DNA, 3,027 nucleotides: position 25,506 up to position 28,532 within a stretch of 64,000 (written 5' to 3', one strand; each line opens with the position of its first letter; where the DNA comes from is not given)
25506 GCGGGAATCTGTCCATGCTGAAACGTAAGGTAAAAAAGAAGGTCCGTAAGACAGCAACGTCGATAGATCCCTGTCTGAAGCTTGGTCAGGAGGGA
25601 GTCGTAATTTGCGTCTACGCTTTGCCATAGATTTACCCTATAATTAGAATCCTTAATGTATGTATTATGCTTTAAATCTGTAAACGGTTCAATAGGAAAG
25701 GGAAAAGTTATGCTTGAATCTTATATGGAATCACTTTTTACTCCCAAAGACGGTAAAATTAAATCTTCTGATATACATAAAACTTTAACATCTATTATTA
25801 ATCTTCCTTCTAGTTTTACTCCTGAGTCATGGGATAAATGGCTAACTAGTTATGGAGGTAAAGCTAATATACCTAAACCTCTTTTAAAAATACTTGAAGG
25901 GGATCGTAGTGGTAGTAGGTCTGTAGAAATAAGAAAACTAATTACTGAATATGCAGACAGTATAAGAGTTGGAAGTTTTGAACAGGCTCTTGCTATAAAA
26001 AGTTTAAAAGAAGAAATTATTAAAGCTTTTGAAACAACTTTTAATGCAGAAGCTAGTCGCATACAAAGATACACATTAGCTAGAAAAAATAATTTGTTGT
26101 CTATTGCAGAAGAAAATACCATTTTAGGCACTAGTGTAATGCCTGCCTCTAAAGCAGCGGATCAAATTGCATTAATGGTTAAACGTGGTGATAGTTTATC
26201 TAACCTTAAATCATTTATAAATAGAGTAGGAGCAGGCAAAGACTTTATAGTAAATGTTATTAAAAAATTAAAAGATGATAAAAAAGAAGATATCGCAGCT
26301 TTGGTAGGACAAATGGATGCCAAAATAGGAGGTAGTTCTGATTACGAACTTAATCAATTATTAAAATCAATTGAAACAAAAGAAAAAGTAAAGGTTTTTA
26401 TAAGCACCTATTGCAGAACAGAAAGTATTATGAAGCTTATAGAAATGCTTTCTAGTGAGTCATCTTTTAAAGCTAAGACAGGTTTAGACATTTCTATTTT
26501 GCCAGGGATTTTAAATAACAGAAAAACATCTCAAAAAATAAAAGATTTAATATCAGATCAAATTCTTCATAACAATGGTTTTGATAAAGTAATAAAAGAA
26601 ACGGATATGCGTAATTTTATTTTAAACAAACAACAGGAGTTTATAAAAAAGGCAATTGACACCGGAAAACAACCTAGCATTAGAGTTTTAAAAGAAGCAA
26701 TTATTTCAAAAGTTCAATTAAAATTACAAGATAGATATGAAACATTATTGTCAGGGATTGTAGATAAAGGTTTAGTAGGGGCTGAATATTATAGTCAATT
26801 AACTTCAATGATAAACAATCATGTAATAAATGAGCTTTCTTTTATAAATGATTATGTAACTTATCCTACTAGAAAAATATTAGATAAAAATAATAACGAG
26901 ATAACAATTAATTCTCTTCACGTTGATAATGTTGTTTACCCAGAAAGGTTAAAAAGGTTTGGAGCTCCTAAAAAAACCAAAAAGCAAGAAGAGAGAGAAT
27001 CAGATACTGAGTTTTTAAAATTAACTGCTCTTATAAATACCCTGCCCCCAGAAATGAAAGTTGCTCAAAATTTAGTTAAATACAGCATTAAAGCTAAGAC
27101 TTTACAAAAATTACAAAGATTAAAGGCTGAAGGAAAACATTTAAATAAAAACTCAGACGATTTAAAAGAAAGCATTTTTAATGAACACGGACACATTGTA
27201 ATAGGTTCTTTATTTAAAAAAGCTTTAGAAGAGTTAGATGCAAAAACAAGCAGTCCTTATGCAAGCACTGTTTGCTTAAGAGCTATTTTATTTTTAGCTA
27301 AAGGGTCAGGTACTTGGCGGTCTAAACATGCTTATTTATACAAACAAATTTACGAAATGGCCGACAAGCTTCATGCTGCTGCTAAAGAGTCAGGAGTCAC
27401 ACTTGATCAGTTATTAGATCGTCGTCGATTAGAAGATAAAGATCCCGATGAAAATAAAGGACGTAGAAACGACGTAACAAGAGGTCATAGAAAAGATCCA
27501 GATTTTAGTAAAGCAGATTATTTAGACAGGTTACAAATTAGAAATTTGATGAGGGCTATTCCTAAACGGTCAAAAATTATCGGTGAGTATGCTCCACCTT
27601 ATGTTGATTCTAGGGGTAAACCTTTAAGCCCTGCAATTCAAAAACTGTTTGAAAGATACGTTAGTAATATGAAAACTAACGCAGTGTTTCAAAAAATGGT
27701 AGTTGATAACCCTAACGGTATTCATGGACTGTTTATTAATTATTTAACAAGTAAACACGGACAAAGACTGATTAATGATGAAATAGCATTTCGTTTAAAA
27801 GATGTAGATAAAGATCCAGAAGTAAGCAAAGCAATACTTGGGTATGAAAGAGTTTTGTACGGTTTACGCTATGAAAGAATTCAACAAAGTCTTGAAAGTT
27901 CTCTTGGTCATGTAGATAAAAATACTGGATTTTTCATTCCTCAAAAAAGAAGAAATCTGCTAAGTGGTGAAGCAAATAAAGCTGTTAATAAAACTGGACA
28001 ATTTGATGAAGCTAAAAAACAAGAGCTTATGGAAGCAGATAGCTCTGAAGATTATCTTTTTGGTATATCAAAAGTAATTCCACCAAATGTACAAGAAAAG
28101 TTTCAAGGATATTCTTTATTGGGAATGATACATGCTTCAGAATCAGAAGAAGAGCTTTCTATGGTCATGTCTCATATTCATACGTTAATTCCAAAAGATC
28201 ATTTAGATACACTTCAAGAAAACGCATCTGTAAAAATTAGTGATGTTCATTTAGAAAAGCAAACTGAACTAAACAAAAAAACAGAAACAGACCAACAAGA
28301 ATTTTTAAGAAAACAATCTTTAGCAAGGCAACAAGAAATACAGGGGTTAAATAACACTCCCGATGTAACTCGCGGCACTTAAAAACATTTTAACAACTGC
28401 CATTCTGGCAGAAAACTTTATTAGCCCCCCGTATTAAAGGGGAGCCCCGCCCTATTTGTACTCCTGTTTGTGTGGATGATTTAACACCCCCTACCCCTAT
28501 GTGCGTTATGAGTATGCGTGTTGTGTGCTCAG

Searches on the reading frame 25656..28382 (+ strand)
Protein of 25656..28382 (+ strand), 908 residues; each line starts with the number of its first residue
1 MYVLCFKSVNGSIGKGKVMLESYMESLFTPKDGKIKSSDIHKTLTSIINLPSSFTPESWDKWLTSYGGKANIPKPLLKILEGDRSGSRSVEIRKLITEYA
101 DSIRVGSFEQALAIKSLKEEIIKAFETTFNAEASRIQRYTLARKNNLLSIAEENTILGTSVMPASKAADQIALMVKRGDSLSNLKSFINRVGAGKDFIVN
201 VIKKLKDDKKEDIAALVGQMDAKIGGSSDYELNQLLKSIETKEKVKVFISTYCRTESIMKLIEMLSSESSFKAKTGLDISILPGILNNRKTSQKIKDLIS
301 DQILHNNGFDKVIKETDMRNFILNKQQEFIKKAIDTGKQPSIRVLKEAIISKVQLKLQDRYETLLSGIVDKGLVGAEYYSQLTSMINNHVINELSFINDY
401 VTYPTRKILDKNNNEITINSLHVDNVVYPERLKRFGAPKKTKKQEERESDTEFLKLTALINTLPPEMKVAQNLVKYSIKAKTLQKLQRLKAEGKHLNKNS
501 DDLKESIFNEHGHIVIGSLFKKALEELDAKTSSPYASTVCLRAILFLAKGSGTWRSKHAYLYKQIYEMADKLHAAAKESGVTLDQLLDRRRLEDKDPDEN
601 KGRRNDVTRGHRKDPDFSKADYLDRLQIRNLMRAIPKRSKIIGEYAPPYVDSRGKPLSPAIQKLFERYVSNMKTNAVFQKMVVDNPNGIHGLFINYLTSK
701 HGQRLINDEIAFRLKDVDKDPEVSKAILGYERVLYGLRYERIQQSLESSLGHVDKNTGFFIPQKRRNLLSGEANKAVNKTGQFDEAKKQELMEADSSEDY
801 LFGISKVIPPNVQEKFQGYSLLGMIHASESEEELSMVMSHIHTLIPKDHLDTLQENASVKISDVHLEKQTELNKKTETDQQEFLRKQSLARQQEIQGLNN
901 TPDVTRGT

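Call 7: search_protein_families(library=phrogs, proteins=[window:25656-28382:+])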
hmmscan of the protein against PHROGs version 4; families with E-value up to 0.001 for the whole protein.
window:25656-28382:+ (908 aa): 0 families

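Call 15: search_protein_families(library=pfam, proteins=[window:25656-28382:+], max_evalue=0.01)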
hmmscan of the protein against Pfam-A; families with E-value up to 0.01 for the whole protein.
window:25656-28382:+ (908 aa): 0 families

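Call 20: search_solved_structures(query=window:25656-28379:+, max_evalue=1)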
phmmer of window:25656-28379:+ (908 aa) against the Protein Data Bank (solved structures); distinct sequences matched with E-value up to 1: 3.
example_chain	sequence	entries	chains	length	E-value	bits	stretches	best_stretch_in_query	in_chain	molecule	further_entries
4cjb_A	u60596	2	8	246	0.25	12.7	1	389-464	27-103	GLYCOSYLTRANSFERASE FAMILY 6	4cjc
4ayj_A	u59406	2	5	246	0.25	12.7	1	389-464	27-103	BOGT - METAL-INDEPENDENT GLYCOSYLTRANSFERASE | BOGT-METAL-INDEPENDENT GLYCOSYLTRANSFERASE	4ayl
4cj8_A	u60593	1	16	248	0.26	12.7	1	389-464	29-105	GLYCOSYLTRANSFERASE FAMILY 6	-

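Call 98: find_homologous_proteins(query=window:25656-28379:+)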
Query window:25656-28379:+ (908 aa): 4 proteins with E <= 0.001 among 8000 candidates.
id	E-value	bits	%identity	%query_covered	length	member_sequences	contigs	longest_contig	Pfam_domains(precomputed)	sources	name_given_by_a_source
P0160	0.0e+0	1990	100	100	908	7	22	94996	-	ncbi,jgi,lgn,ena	jgi:hypothetical protein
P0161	0.0e+0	1012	54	98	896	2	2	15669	-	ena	-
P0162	4.0e-294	996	54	98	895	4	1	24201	-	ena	-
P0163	5.8e-282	956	53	98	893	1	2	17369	-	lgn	-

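Call 103: find_encoding_contigs(protein=P0160, flank=1000, max_places=4)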
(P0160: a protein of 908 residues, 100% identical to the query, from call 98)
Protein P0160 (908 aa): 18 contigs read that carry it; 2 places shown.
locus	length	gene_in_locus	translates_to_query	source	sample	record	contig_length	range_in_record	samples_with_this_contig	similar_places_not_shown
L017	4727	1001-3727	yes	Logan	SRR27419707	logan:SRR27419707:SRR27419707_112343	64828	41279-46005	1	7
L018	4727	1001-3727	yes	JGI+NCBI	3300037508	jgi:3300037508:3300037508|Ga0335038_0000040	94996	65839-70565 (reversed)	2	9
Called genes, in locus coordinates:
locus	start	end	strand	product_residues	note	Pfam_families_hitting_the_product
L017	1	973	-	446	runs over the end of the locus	PF04860:Phage_portal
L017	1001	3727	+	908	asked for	-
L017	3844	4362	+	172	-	-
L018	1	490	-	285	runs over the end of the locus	PF04860:Phage_portal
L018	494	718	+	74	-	-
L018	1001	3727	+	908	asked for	-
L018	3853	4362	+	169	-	-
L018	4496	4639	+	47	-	-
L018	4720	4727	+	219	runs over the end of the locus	-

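Call 110: predict_structure(alignment_id=A6)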
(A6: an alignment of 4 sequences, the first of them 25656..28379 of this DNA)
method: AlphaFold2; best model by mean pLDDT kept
length: 908 residues; sequences in the alignment: 4
mean_pLDDT: 47.2   pTM: 0.25
mean pLDDT of the five models: 47.2, 47.0, 46.3, 42.8, 41.4
residues with pLDDT >= 90: 0; 70-90: 129; 50-70: 157; < 50: 622
segments of 3 or more residues with pLDDT < 50: 1-55, 75-80, 82-93, 102-114, 120-122, 124-126, 128-169, 171-181, 183-185, 188-244, 253-263, 280-307, 371-378, 388-398, 424-621, 738-808, 810-813, 815-823, 828-831, 839-873, 875-877, 896-908
pLDDT, mean of each block of 10 residues (from residue 1): 21 25 34 40 43 49 55 47 39 47 45 49 48 46 38 27 41 44 48 39 37 32 31 40 49 45 52 57 44 45 50 72 81 80 71 71 56 48 51 46 72 79 46 26 27 35 32 33 42 38 35 37 42 38 39 33 38 39 34 28 28 38 60 75 80 77 83 69 63 75 79 79 72 53 38 35 31 30 34 33 39 45 48 52 40 32 37 48 60 50 33
secondary structure, 60 per line:
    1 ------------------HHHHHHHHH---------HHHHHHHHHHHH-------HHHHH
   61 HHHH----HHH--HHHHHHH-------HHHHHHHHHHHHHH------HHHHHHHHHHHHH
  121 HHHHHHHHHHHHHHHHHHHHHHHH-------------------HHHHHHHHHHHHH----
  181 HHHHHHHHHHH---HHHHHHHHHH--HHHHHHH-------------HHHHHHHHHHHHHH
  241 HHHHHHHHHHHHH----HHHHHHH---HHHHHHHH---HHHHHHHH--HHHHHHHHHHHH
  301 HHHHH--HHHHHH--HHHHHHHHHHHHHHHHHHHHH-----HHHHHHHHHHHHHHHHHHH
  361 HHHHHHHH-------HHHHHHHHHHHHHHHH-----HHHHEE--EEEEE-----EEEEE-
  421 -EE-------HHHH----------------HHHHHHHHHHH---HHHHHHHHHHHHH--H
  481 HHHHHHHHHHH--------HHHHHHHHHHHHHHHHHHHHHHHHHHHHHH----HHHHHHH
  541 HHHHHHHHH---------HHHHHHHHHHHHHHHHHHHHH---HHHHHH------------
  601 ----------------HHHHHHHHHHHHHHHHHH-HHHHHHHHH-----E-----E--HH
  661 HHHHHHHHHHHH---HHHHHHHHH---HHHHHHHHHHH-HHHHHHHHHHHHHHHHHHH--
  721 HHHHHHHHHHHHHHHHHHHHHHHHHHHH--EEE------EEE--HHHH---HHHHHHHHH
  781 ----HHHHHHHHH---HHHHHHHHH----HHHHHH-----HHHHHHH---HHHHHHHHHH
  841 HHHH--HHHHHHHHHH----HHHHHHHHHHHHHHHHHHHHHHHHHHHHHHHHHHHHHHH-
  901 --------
elements in order (helices of 4 or more, strands of 3 or more residues): H19-27 H37-48 H56-64 H74-80 H88-101 H108-144 H164-176 H181-191 H195-204 H207-213 H227-253 H258-264 H268-275 H279-286 H289-305 H308-313 H316-336 H342-368 H376-391 H397-400 E405-409 E415-419 H431-434 H451-461 H465-477 H480-491 H500-529 H534-549 H559-579 H583-588 H617-634 H636-644 H659-672 H676-684 H688-698 H700-718 H721-748 E751-753 E760-762 H765-768 H772-780 H785-793 H797-805 H810-815 H821-827 H831-844 H847-856 H861-899
